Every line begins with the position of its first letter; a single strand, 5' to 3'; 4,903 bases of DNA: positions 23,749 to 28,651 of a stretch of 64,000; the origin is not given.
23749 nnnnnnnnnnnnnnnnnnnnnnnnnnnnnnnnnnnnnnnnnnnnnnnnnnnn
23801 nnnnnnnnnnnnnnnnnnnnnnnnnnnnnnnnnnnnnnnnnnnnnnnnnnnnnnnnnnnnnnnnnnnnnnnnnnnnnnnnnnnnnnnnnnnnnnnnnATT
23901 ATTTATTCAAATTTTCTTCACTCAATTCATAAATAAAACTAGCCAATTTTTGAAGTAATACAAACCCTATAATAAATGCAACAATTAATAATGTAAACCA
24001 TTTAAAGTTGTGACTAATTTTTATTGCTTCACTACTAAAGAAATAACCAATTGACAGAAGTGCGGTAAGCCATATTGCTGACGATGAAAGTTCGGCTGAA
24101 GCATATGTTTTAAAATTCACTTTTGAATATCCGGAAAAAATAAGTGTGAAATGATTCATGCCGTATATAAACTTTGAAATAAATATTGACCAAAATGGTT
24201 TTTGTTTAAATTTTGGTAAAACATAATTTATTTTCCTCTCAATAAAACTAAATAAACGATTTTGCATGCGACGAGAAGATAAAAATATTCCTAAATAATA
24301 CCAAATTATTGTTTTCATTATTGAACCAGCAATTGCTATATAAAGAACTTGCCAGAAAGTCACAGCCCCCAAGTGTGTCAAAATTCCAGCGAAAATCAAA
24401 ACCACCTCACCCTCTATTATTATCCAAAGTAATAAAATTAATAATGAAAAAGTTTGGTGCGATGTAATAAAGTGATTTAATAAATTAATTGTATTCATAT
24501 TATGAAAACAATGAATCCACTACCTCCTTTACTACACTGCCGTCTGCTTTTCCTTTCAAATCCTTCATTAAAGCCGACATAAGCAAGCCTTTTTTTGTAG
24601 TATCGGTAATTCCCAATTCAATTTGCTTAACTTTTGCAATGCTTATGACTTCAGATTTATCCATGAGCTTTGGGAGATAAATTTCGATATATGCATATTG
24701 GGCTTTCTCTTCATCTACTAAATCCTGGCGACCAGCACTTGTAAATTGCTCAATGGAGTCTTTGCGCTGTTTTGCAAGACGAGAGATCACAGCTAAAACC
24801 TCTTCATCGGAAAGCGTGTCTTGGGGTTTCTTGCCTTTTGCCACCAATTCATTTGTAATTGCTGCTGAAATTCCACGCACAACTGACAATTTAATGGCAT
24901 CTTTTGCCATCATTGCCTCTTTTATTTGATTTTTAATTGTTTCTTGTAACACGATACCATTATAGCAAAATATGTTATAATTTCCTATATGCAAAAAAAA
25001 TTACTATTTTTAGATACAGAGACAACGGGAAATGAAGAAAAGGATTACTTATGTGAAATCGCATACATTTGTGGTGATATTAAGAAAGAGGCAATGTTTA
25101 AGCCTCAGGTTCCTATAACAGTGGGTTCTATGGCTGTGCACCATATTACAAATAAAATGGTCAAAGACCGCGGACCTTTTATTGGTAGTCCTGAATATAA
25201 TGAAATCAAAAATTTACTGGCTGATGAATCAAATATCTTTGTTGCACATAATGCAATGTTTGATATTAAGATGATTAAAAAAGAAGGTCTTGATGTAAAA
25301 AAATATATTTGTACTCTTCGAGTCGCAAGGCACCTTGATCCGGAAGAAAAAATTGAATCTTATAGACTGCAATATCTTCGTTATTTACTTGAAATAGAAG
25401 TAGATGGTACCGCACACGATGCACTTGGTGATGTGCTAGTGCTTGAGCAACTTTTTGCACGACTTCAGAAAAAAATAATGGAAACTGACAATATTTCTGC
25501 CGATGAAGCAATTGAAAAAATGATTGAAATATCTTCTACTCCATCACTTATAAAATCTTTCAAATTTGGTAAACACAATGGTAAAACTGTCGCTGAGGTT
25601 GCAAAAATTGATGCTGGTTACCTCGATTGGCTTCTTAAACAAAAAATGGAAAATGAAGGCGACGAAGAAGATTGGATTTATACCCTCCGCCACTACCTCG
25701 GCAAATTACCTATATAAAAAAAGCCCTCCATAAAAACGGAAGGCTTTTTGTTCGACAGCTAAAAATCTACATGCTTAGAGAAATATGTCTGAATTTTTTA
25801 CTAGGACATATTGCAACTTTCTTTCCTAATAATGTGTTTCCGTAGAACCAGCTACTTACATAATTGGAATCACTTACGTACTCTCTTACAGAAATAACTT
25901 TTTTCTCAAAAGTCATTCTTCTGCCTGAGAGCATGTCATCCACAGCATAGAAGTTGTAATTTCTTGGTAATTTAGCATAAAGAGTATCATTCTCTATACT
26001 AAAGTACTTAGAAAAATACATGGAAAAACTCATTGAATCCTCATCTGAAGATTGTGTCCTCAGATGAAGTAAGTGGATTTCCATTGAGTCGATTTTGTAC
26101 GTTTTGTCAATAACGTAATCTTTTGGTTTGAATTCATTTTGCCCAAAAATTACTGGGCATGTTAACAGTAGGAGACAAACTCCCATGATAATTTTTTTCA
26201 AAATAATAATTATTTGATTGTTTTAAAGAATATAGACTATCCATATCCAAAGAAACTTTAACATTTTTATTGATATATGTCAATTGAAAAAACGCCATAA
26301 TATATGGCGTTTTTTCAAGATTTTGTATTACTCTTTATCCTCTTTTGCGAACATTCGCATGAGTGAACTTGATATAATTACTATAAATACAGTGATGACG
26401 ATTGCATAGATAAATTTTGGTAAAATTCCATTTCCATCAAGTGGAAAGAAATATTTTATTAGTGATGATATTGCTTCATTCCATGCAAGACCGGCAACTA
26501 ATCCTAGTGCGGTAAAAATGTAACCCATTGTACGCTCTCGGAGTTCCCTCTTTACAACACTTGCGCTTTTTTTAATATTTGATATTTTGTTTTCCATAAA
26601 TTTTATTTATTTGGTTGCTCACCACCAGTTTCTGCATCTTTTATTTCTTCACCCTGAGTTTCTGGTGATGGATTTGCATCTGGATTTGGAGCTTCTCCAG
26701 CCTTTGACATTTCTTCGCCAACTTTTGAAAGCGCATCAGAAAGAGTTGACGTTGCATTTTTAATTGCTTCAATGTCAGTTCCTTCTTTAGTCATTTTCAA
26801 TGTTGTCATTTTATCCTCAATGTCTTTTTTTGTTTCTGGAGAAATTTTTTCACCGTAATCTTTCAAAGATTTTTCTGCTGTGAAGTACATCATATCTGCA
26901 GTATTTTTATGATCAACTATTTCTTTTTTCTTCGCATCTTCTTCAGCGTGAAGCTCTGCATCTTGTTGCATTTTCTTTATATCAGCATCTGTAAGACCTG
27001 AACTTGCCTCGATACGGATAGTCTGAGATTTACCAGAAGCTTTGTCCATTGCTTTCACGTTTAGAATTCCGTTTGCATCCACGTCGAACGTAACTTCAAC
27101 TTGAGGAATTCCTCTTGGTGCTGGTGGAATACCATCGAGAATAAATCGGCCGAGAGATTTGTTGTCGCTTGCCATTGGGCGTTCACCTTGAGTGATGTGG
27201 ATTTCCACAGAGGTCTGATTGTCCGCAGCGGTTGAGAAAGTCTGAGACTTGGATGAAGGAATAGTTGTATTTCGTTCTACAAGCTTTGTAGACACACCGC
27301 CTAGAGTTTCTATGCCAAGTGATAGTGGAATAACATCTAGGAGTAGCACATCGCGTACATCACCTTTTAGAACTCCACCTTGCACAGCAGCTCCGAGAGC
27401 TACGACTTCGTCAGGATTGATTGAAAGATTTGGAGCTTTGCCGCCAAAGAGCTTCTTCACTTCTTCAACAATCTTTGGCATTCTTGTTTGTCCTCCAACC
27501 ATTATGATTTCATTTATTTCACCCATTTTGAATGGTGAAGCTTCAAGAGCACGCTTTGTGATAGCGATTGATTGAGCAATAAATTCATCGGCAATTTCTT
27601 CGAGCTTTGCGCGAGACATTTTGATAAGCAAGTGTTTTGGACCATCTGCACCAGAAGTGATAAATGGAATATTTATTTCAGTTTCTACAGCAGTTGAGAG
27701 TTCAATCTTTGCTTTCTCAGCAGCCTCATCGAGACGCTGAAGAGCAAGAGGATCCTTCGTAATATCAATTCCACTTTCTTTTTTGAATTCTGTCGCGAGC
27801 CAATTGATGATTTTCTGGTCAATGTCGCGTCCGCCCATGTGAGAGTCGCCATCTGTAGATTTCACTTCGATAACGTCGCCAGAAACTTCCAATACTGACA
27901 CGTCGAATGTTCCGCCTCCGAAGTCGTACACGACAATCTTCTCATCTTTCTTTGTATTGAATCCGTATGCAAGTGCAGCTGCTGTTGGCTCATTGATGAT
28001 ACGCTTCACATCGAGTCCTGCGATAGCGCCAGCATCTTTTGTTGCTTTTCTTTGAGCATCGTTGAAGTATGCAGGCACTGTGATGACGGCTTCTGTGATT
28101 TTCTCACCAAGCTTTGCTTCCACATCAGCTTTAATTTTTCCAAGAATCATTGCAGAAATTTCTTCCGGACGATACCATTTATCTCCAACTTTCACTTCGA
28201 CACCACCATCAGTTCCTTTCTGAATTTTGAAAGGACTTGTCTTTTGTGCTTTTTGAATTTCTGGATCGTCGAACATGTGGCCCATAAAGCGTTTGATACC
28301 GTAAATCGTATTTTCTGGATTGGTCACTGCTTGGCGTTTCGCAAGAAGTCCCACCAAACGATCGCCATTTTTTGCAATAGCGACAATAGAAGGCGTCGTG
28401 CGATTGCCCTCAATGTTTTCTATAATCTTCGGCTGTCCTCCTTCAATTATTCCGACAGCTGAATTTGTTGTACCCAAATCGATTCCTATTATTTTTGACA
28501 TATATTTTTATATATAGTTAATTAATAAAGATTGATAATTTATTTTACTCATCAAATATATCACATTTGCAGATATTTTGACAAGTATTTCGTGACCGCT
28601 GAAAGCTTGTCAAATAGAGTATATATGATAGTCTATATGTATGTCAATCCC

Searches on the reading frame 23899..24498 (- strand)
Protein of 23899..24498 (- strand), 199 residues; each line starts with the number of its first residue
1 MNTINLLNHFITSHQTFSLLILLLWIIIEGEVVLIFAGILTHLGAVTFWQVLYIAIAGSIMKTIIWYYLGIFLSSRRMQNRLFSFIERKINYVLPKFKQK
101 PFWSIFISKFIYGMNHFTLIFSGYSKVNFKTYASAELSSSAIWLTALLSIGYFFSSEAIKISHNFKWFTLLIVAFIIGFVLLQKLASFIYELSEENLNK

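Call 14: search_protein_families(library=pfam, proteins=[window:23899-24498:-], max_evalue=0.001)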
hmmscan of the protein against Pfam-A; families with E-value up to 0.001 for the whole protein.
window:23899-24498:- (199 aa): 1 family
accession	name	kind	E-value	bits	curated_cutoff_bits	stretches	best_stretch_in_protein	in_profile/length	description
PF09335.16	VTT_dom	-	3.3e-11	44.2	33.9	1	30-152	3-122/123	VTT domain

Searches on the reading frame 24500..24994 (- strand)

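Call 14: search_protein_families(library=pfam, proteins=[window:24500-24994:-], max_evalue=0.001)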
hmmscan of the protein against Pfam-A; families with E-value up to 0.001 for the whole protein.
window:24500-24994:- (164 aa): 1 family
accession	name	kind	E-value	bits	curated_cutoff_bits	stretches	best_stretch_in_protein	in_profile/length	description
PF09424.15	YqeY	-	2.6e-35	122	27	1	18-161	2-141/143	Yqey-like protein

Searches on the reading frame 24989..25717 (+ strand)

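Call 14: search_protein_families(library=pfam, proteins=[window:24989-25717:+], max_evalue=0.001)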
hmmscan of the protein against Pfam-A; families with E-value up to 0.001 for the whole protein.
window:24989-25717:+ (242 aa): 3 families
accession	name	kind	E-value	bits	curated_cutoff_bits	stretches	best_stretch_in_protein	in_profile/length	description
PF00929.31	RNase_T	-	2.7e-15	57.7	24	1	7-154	2-162/164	Exonuclease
PF20600.3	ExoX-like_C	-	3.7e-13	49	26.5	1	191-218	1-28/30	Exodeoxyribonuclease X-like C-terminal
PF01612.26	DNA_pol_A_exo1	-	3.7e-05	24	23.6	1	70-125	65-118/173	3'-5' exonuclease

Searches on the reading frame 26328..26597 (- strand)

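Call 14: search_protein_families(library=pfam, proteins=[window:26328-26597:-], max_evalue=0.001)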
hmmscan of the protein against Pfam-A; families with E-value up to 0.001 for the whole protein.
window:26328-26597:- (89 aa): 1 family
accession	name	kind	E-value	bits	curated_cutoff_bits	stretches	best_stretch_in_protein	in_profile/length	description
PF18898.5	DUF5654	-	6.1e-20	71.4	23.8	1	15-85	1-70/71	Family of unknown function (DUF5654)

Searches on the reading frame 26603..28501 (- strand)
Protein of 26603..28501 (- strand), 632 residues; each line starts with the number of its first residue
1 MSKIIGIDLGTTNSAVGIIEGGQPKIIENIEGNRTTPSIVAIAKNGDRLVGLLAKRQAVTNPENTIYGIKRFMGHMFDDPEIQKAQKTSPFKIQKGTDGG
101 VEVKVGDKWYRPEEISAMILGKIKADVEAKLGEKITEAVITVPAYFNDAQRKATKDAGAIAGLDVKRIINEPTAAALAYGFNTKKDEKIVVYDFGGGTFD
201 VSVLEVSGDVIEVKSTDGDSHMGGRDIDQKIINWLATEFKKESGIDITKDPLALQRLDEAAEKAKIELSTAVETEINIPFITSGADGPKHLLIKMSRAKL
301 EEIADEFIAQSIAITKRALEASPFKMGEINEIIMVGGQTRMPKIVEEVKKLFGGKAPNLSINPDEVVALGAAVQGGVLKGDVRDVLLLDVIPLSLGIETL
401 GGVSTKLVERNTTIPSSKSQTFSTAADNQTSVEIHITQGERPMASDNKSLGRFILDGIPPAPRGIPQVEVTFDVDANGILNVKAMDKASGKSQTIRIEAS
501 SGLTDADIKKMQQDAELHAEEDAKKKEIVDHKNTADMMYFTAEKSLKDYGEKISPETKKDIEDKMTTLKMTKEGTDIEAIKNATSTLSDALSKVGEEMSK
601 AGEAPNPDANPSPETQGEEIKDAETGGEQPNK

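Call 14: search_protein_families(library=pfam, proteins=[window:26603-28501:-], max_evalue=0.001)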
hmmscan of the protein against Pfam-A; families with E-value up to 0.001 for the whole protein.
window:26603-28501:- (632 aa): 3 families
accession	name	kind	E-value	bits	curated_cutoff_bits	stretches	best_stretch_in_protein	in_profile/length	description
PF00012.26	HSP70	-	1.4e-241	803.3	20.6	1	4-599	1-598/599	Hsp70 protein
PF06723.19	MreB_Mbl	-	1.3e-16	60.8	27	1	122-372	80-316/327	MreB/Mbl protein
PF21523.3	ParM_N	-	0.00094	19.7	27.4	0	185-267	3-81/159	Plasmid segregation protein ParM, C-terminal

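Call 53: list_cluster_members(proteins=[window:26603-28501:-, window:29283-31241:-, window:53851-54828:-])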
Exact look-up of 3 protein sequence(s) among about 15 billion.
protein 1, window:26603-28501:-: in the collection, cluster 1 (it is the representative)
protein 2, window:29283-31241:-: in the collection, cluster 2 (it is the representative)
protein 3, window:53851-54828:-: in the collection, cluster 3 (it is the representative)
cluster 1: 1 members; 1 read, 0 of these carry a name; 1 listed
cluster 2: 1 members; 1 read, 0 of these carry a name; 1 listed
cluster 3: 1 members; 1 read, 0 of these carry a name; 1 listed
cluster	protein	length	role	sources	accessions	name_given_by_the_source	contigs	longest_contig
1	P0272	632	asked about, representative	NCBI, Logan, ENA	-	-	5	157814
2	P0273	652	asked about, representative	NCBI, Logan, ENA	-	-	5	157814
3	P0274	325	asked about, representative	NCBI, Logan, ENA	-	-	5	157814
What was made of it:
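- Tried and rejected: No names were returned (call 53).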

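Call 54: find_homologous_proteins(query=window:26603-28501:-, max_evalue=1e-100)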
Query window:26603-28501:- (632 aa): 8000 proteins with E <= 1e-100 among 8000 candidates; the best 120 are listed.
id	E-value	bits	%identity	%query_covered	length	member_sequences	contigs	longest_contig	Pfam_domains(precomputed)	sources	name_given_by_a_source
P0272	0.0e+0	1359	100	100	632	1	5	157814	PF00012.27,PF06723.20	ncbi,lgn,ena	-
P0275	0.0e+0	1279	95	99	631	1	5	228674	PF00012.27,PF06723.20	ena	-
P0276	0.0e+0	1278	94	99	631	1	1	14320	PF00012.27,PF06723.20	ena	-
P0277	0.0e+0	1278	94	99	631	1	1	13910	PF00012.27,PF06723.20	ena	-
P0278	0.0e+0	1253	93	99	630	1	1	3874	PF00012.27,PF06723.20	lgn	-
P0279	0.0e+0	1209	89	99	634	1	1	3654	PF00012.27,PF06723.20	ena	-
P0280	0.0e+0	1199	88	100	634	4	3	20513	PF00012.27,PF06723.20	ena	-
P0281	0.0e+0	1143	86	99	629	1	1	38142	PF00012.27,PF06723.20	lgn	-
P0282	0.0e+0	1141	85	100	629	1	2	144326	PF00012.27,PF06723.20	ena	-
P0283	0.0e+0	1137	85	99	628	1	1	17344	PF00012.27,PF06723.20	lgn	-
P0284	0.0e+0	1136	85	99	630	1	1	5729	PF00012.27,PF06723.20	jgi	-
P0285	0.0e+0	1135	84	100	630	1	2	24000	PF00012.27,PF06723.20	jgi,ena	-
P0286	0.0e+0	1134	85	99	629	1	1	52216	PF00012.27,PF06723.20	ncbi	-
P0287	0.0e+0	1134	84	100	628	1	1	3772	PF00012.27,PF06723.20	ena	-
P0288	0.0e+0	1134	84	100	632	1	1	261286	PF00012.27,PF06723.20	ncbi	-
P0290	0.0e+0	1133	85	99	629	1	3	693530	PF00012.27,PF06723.20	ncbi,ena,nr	ncbi:TPA: molecular chaperone DnaK [Candidatus Nomurabacteria bacterium]|nr:MAG: hypothetical protei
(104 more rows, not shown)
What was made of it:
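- Nomurabacteria/Paceibacterota proteins (call 54).
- Tried and rejected: DnaK homologues were used instead (call 54).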

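Call 56: find_encoding_contigs(protein=P0275, flank=10000, max_places=2)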
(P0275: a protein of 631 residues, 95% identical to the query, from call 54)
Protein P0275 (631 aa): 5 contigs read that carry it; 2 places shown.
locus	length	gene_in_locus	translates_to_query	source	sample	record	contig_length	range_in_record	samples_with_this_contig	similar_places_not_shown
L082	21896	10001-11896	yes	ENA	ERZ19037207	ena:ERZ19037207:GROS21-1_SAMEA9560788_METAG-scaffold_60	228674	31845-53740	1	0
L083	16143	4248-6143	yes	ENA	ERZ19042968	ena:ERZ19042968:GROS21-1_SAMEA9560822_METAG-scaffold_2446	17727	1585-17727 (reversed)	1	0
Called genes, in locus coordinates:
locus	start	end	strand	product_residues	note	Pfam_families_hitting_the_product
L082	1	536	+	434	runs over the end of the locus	-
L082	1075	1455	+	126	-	PF00416:Ribosomal_S13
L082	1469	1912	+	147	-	PF00411:Ribosomal_S11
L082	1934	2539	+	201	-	PF00163:Ribosomal_S4, PF01479:S4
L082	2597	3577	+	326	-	PF01193:RNA_pol_L, PF01000:RNA_pol_A_bac, PF03118:RNA_pol_A_CTD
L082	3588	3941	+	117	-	PF01196:Ribosomal_L17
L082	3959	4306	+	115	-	PF00572:Ribosomal_L13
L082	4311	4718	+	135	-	PF00380:Ribosomal_S9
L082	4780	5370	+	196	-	PF01025:GrpE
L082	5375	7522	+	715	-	PF01471:PG_binding_1 (faint)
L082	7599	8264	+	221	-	PF18914:DUF5666 (faint)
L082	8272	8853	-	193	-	PF20803:PaaX_M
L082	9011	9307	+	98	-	-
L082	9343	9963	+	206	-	-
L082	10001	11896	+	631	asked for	PF00012:HSP70, PF06723:MreB_Mbl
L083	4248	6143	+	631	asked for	PF00012:HSP70, PF06723:MreB_Mbl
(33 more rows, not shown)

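Call 57: find_encoding_contigs(protein=P0290, flank=10000, max_places=2)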
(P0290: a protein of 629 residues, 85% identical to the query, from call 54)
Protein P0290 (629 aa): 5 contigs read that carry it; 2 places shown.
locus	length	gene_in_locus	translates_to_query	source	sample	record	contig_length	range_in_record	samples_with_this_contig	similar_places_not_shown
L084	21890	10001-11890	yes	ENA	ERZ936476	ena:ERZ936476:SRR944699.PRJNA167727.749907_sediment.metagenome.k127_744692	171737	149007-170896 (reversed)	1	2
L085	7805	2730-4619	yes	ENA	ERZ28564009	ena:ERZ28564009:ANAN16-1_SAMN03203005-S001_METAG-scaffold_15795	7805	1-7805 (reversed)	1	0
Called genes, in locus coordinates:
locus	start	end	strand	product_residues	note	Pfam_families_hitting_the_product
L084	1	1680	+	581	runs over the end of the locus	PF01411:tRNA-synt_2c, PF07973:tRNA_SAD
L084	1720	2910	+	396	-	-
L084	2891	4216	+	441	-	-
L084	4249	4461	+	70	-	PF01176:eIF-1a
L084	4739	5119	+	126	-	PF00416:Ribosomal_S13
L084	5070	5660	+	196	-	PF00411:Ribosomal_S11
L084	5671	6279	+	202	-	PF00163:Ribosomal_S4, PF01479:S4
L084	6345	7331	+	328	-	PF01193:RNA_pol_L, PF01000:RNA_pol_A_bac, PF03118:RNA_pol_A_CTD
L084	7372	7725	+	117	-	PF01196:Ribosomal_L17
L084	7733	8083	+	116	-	PF00572:Ribosomal_L13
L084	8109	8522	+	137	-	PF00380:Ribosomal_S9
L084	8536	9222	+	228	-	PF01025:GrpE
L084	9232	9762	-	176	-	PF20803:PaaX_M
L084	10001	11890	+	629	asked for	PF00012:HSP70, PF06723:MreB_Mbl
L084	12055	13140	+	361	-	PF00226:DnaJ, PF01556:DnaJ_C, PF00684:DnaJ_CXXCXGXG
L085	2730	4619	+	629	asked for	PF00012:HSP70, PF06723:MreB_Mbl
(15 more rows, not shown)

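Call 68: find_encoding_contigs(protein=P0282, flank=10000, max_places=1)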
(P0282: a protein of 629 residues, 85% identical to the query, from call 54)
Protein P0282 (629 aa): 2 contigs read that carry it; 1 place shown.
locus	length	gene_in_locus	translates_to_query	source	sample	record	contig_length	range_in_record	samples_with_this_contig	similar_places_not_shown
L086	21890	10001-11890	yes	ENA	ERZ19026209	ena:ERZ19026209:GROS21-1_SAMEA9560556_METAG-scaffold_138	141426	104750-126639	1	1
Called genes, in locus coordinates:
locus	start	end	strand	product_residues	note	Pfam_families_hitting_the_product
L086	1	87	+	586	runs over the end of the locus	PF01411:tRNA-synt_2c, PF07973:tRNA_SAD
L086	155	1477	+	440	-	-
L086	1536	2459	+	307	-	PF00795:CN_hydrolase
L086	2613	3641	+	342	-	PF04371:PAD_porph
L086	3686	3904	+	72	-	PF01176:eIF-1a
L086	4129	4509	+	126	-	PF00416:Ribosomal_S13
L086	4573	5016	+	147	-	PF00411:Ribosomal_S11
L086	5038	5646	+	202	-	PF00163:Ribosomal_S4, PF01479:S4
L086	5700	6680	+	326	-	PF01193:RNA_pol_L, PF01000:RNA_pol_A_bac, PF03118:RNA_pol_A_CTD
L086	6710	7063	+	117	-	PF01196:Ribosomal_L17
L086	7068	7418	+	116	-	PF00572:Ribosomal_L13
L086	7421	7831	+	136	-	PF00380:Ribosomal_S9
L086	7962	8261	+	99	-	-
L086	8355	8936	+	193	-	PF01025:GrpE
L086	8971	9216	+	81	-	-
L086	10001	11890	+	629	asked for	PF00012:HSP70, PF06723:MreB_Mbl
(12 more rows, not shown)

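Call 69: find_encoding_contigs(protein=P0280, flank=10000, max_places=1)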
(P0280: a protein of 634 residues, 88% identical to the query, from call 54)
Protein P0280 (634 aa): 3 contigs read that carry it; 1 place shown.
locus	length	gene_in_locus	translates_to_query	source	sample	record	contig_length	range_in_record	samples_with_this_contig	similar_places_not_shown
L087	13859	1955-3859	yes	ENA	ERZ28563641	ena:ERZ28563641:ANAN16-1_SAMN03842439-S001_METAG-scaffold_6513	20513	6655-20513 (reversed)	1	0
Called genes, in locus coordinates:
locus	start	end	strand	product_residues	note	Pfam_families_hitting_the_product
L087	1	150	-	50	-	?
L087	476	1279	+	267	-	PF12686:DUF3800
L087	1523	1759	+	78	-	-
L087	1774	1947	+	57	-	-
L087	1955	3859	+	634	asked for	PF00012:HSP70, PF06723:MreB_Mbl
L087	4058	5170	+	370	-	PF00226:DnaJ, PF01556:DnaJ_C, PF00684:DnaJ_CXXCXGXG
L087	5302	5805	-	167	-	PF20803:PaaX_M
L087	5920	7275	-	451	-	PF01406:tRNA-synt_1e, PF01921:tRNA-synt_1f (faint), PF09334:tRNA-synt_1g (faint), PF23493:CysS_C (weak)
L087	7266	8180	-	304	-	PF01544:CorA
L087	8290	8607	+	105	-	PF00829:Ribosomal_L21p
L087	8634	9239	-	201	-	PF21176:RecR_HhH (weak), PF01751:Toprim, PF13662:Toprim_4 (weak), PF21175:RecR_C (weak)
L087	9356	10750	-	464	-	PF00772:DnaB, PF03796:DnaB_C, PF13481:AAA_25, PF06745:ATPase (faint)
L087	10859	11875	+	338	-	PF00579:tRNA-synt_1b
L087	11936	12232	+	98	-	PF01371:Trp_repressor, PF13384:HTH_23 (weak)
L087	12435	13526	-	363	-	-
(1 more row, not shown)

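Call 70: find_encoding_contigs(protein=P0276, flank=10000, max_places=1)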
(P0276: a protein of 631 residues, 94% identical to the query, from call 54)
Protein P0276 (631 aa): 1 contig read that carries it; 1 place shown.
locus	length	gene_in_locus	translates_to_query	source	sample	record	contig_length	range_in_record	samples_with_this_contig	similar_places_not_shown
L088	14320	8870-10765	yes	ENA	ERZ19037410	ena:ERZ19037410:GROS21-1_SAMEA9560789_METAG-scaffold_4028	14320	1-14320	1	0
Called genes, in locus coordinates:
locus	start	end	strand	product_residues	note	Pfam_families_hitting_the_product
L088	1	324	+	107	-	?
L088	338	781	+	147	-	PF00411:Ribosomal_S11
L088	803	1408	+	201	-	PF00163:Ribosomal_S4, PF01479:S4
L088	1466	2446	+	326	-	PF01193:RNA_pol_L, PF01000:RNA_pol_A_bac, PF03118:RNA_pol_A_CTD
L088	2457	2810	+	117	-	PF01196:Ribosomal_L17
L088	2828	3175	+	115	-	PF00572:Ribosomal_L13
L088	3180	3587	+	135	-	PF00380:Ribosomal_S9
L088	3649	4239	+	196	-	PF01025:GrpE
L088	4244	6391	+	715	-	PF01471:PG_binding_1 (faint)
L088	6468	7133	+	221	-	PF18914:DUF5666 (faint)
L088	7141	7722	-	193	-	PF20803:PaaX_M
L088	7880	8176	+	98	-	-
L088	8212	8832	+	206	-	-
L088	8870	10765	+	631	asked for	PF00012:HSP70, PF06723:MreB_Mbl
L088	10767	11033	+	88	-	PF18898:DUF5654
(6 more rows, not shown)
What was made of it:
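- Rapid turnover of the island between close relatives fits host-range evolution (calls 56, 70).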
